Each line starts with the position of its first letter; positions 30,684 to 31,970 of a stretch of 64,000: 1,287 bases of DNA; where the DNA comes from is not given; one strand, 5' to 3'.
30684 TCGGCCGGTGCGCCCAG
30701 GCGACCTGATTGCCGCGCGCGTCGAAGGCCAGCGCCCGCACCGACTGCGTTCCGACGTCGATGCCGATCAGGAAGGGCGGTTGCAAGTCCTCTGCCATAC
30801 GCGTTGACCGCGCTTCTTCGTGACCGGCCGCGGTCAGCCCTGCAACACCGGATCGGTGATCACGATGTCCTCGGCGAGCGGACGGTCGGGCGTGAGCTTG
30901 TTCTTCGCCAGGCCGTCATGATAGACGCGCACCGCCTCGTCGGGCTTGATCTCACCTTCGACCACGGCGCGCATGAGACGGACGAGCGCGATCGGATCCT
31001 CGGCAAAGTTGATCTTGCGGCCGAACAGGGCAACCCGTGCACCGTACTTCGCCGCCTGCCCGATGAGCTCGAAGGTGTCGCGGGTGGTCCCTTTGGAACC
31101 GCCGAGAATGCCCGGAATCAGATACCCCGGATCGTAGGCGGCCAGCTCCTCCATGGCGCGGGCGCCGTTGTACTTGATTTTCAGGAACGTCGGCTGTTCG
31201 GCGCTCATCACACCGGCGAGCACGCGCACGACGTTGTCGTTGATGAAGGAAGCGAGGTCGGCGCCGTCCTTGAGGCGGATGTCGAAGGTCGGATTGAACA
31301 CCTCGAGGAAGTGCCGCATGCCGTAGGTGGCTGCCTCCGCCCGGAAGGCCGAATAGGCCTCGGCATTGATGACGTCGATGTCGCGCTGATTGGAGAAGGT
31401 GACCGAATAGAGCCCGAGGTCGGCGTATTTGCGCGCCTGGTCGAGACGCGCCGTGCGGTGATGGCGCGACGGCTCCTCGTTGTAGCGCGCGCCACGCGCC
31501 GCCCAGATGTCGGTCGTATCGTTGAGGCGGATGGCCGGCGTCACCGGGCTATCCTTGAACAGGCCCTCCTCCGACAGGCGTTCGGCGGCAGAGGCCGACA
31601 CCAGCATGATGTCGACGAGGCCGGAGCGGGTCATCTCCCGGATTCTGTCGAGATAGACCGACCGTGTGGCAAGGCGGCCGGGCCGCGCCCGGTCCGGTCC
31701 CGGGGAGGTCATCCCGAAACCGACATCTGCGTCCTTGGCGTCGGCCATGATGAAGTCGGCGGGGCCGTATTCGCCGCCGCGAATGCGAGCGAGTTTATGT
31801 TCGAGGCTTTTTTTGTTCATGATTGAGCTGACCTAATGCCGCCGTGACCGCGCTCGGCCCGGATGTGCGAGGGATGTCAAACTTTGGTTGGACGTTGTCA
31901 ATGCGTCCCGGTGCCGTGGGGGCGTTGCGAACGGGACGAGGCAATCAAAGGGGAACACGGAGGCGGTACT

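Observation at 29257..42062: RuBisCO-like-protein locus with two kinases, split aldolase/SDR, VOC, YciI and a TRAP transporter: candidate undescribed acid-sugar pathway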

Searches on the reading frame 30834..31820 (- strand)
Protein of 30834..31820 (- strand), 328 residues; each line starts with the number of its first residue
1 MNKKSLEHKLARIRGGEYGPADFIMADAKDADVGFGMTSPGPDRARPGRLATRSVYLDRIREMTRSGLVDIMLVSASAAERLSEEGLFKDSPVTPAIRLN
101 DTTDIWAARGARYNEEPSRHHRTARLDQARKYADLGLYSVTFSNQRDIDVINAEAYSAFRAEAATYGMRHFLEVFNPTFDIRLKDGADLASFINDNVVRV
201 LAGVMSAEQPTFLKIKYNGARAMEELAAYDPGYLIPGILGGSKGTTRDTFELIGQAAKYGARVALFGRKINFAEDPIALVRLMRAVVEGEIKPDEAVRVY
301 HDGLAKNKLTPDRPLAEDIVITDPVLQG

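Call 3: search_protein_families(library=pfam, proteins=[window:30834-31820:-])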
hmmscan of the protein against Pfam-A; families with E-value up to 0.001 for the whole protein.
window:30834-31820:- (328 aa): 0 families

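Call 5: search_protein_families(library=ncbifam, proteins=[window:30834-31820:-], max_evalue=0.00001)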
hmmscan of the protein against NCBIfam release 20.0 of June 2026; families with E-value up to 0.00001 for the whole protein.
window:30834-31820:- (328 aa): 2 families
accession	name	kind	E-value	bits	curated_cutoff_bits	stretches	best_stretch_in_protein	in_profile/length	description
NF006081.0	PRK08227.1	equivalog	3.2e-06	26.6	297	1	217-302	205-288/291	3-hydroxy-5-phosphonooxypentane-2,4-dione thiolase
NF005556.0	PRK07226.1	subfamily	7.5e-06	25.5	241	1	234-300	196-264/267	2-amino-3,7-dideoxy-D-threo-hept-6-ulosonate synthase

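Call 33: search_solved_structures(query=window:30834-31820:-, max_evalue=1)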
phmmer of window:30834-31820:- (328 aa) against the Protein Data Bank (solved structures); distinct sequences matched with E-value up to 1: 3.
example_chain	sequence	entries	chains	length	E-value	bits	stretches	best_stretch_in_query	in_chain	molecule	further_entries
4p2v_A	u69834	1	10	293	0.0039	20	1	201-300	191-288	Uncharacterized aldolase LsrF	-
3glc_A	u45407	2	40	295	0.0045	19.8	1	204-300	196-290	Aldolase lsrF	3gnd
3gkf_O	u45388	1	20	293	0.0045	19.8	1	204-300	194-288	Aldolase lsrF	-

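Call 50: find_homologous_proteins(query=window:30834-31820:-, max_evalue=0.00001)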
Query window:30834-31820:- (328 aa): 8000 proteins with E <= 0.00001 among 8000 candidates; the best 120 are listed.
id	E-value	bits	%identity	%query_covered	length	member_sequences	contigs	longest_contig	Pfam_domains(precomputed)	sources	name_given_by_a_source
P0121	5.4e-213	724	100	100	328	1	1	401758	-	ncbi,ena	-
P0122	7.7e-176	602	82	100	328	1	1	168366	-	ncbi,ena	-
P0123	2.1e-174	597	81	100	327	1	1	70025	-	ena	-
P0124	2.7e-173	594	81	100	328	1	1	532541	-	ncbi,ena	-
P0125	1.5e-172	591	80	100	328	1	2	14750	-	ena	-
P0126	6.0e-172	589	79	100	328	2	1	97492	-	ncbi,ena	-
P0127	6.9e-172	589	79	100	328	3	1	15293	-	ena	-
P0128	7.0e-172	589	79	100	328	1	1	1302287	-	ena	-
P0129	2.9e-170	584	80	100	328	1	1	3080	-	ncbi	-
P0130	1.2e-169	582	78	100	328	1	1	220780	-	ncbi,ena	-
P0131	3.1e-169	580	78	100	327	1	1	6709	-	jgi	jgi:DhnA family fructose-bisphosphate aldolase class Ia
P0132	1.3e-168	578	79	100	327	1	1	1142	-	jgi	jgi:DhnA family fructose-bisphosphate aldolase class Ia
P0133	5.3e-168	576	80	100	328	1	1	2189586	-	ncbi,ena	-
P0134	4.3e-167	573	78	100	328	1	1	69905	-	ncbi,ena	-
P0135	6.2e-166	570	77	99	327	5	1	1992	-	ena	-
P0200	9.1e-144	497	70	98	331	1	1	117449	-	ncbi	ncbi:MAG: hypothetical protein U1F68_03665 [Gammaproteobacteria bacterium]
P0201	9.6e-144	497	69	100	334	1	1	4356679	-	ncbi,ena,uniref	ncbi:hypothetical protein [Bauldia sp.]|uniref:hypothetical protein n=1 Tax=Bauldia sp. TaxID=257587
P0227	8.4e-142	490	69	99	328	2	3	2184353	-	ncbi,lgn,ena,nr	ncbi:MAG: hypothetical protein H6851_00475 [Geminicoccaceae bacterium]|nr:hypothetical protein [Gemi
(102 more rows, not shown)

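Call 51: find_encoding_contigs(protein=P0201, flank=8000, max_places=1)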
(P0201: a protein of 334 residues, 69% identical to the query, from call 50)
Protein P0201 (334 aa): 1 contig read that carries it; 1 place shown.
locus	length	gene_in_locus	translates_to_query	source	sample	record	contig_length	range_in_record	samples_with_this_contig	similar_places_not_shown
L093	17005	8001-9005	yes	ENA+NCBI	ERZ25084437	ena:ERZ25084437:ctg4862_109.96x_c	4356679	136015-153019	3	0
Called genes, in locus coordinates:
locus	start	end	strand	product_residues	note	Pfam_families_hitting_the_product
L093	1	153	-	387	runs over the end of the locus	PF01717:Meth_synt_2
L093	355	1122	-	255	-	PF00378:ECH_1, PF16113:ECH_2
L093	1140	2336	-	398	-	PF02515:CoA_transf_3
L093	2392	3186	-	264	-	PF00106:adh_short, PF01370:Epimerase, PF08659:KR, PF13561:adh_short_C2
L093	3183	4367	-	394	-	PF14486:DUF4432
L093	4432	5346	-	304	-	PF01261:AP_endonuc_2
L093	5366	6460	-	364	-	PF01408:GFO_IDH_MocA, PF22725:GFO_IDH_MocA_C3, PF02894:GFO_IDH_MocA_C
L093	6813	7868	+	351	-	PF00356:LacI, PF13407:Peripla_BP_4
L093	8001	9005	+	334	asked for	-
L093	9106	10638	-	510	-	PF00370:FGGY_N, PF02782:FGGY_C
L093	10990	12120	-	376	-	PF01547:SBP_bac_1, PF13416:SBP_bac_8, PF13531:SBP_bac_11, PF13343:SBP_bac_6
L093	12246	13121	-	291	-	PF00528:BPD_transp_1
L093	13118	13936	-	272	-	PF00528:BPD_transp_1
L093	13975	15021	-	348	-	PF00005:ABC_tran, PF13304:AAA_21 (faint), PF08402:TOBE_2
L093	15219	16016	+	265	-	PF08220:HTH_DeoR, PF08279:HTH_11, PF19187:HTH_PafC (weak), PF00392:GntR (faint), PF00455:DeoRC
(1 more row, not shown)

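Call 52: find_encoding_contigs(protein=P0227, flank=8000, max_places=1)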
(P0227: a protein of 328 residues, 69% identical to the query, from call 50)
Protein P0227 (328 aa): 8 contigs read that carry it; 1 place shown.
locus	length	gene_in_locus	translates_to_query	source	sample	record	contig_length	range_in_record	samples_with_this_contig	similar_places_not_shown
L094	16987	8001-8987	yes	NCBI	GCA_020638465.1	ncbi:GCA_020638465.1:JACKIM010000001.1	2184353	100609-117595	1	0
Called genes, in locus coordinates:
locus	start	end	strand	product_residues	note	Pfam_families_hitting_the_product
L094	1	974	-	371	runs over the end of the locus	PF00015:MCPsignal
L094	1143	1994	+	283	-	PF01209:Ubie_methyltran, PF02353:CMAS (weak), PF13489:Methyltransf_23, PF08241:Methyltransf_11, PF08242:Methyltransf_12, PF13649:Methyltransf_25, PF13847:Methyltransf_31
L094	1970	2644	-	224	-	PF06267:DUF1028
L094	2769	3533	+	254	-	PF11967:RecO_N, PF02565:RecO_C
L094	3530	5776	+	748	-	PF00521:DNA_topoisoIV, PF03989:DNA_gyraseA_C (faint)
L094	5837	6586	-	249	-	PF00561:Abhydrolase_1, PF12697:Abhydrolase_6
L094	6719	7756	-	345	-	PF00535:Glycos_transf_2, PF10111:Glyco_tranf_2_2, PF13641:Glyco_tranf_2_3, PF13632:Glyco_trans_2_3 (faint)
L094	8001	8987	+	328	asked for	-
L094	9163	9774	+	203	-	PF01810:LysE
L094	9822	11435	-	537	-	PF00005:ABC_tran, PF13401:AAA_22 (faint), PF13555:AAA_29 (faint), PF20703:nSTAND1 (faint), PF13304:AAA_21 (faint), PF00005:ABC_tran, PF02463:SMC_N (weak), PF13191:AAA_16 (weak), +1 more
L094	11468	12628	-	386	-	PF12911:OppC_N, PF00528:BPD_transp_1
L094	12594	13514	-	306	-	PF19300:BPD_transp_1_N, PF00528:BPD_transp_1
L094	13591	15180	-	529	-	PF00496:SBP_bac_5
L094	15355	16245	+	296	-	PF01544:CorA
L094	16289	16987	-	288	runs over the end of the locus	PF19576:Acyltransf_2, PF01553:Acyltransferase (weak)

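Call 53: find_encoding_contigs(protein=P0200, flank=8000, max_places=1)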
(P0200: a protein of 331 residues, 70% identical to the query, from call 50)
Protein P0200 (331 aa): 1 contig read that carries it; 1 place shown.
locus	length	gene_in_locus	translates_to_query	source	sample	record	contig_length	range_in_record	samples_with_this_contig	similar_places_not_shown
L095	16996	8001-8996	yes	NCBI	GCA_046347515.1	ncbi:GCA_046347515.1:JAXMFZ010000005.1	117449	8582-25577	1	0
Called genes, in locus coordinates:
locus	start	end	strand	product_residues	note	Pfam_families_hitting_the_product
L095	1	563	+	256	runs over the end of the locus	PF02463:SMC_N (faint), PF00005:ABC_tran, PF13304:AAA_21 (faint)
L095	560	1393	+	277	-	PF04909:Amidohydro_2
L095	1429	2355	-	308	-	PF00482:T2SSF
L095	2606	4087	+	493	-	PF00324:AA_permease, PF13520:AA_permease_2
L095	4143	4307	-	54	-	-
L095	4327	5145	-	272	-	PF18582:HZS_alpha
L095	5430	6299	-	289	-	PF07676:PD40 (faint)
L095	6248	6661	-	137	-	-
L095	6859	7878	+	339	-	PF00294:PfkB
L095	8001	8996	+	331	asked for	-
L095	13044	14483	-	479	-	PF11741:AMIN, PF01520:Amidase_3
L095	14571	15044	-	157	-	PF02367:TsaE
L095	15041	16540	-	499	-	PF03853:YjeF_N, PF01256:Carb_kinase, PF02110:HK (weak)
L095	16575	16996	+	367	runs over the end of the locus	PF08331:QueG_DUF1730, PF13484:Fer4_16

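Call 86: predict_structure(alignment_id=A4)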
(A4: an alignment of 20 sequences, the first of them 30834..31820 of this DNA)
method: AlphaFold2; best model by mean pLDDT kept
length: 328 residues; sequences in the alignment: 20
mean_pLDDT: 73.9   pTM: 0.78
mean pLDDT of the five models: 73.9, 69.2, 68.4, 67.5, 62.6
residues with pLDDT >= 90: 60; 70-90: 147; 50-70: 84; < 50: 37
segments of 3 or more residues with pLDDT < 50: 1-3, 33-38, 107-109, 177-191, 202-208
pLDDT, mean of each block of 10 residues (from residue 1): 57 70 79 50 79 83 88 88 89 87 54 57 85 86 68 79 86 59 42 53 49 55 60 60 81 79 76 87 91 96 94 94 77
secondary structure, 60 per line:
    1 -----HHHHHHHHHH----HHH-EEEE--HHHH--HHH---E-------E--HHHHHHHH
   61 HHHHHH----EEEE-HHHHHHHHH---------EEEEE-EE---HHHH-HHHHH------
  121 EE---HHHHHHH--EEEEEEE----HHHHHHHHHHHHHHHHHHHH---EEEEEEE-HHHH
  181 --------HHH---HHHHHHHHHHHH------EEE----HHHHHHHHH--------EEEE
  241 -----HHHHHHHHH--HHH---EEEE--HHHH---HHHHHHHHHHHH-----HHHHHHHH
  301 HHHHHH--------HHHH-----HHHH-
elements in order: H6-15 E24-27 H30-33 H53-66 E71-74 H76-84 E94-98 H105-108 H110-114 H126-132 E135-141 H146-165 E169-175 H177-180 H195-206 E213-215 H220-228 E237-240 H246-254 E263-266 H269-272 H276-287 H293-306 H315-318 H324-327

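Call 89: fold_search(model_id=the predicted structure, library=pdb)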
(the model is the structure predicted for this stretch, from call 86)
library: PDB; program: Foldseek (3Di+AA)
matches with E <= 10: 1299; with E <= 0.001: 176
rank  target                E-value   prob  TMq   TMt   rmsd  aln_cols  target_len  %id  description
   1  3glc_A                5.1e-10  1.00  0.60  0.69   5.0       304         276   16  Crystal Structure of E. coli LsrF in complex with Ribose-5-phosphate (released 2009-09-08)
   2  4p2v_A                1.8e-09  1.00  0.59  0.68   4.9       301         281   16  Structure of the AI-2 processing enzyme LsrF in complex with the product of the LsrG reaction P-HPD (released 2014-09-17)
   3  4p2v_F                5.0e-09  1.00  0.57  0.66   5.6       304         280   16  Structure of the AI-2 processing enzyme LsrF in complex with the product of the LsrG reaction P-HPD (released 2014-09-17)
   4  3gkf_A                2.7e-08  1.00  0.59  0.69   5.1       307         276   16  Crystal Structure of E. coli LsrF (released 2009-09-08)
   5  2qji_A                2.7e-08  1.00  0.56  0.66   6.3       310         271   15  M. jannaschii ADH synthase complexed with dihydroxyacetone phosphate and glycerol (released 2007-10-30)
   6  2qji_T                3.8e-08  1.00  0.57  0.68   5.9       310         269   15  M. jannaschii ADH synthase complexed with dihydroxyacetone phosphate and glycerol (released 2007-10-30)
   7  2qjg_H                9.4e-08  1.00  0.58  0.70   5.5       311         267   15  M. jannaschii ADH synthase complexed with F1,6P (released 2007-10-30)
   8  2qjg_J                9.4e-08  1.00  0.57  0.67   5.4       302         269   17  M. jannaschii ADH synthase complexed with F1,6P (released 2007-10-30)
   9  2qjg_K                1.1e-07  1.00  0.57  0.68   6.0       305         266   15  M. jannaschii ADH synthase complexed with F1,6P (released 2007-10-30)
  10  2qjg_L                1.1e-07  1.00  0.57  0.68   5.2       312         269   14  M. jannaschii ADH synthase complexed with F1,6P (released 2007-10-30)
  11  2qjg_E                1.1e-07  1.00  0.56  0.67   6.1       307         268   15  M. jannaschii ADH synthase complexed with F1,6P (released 2007-10-30)
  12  2qjg_A                1.3e-07  1.00  0.55  0.65   6.2       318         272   16  M. jannaschii ADH synthase complexed with F1,6P (released 2007-10-30)
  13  1w8s_E                1.9e-07  1.00  0.57  0.73   5.0       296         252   18  The mechanism of the Schiff Base Forming Fructose-1,6-bisphosphate Aldolase: Structural analysis of reaction intermedi (released 2005-03-23)
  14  2qjh_A                2.0e-07  1.00  0.55  0.66   6.4       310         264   14  M. jannaschii ADH synthase covalently bound to dihydroxyacetone phosphate (released 2007-10-30)
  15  2qjg_D                2.4e-07  1.00  0.56  0.67   5.7       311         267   14  M. jannaschii ADH synthase complexed with F1,6P (released 2007-10-30)
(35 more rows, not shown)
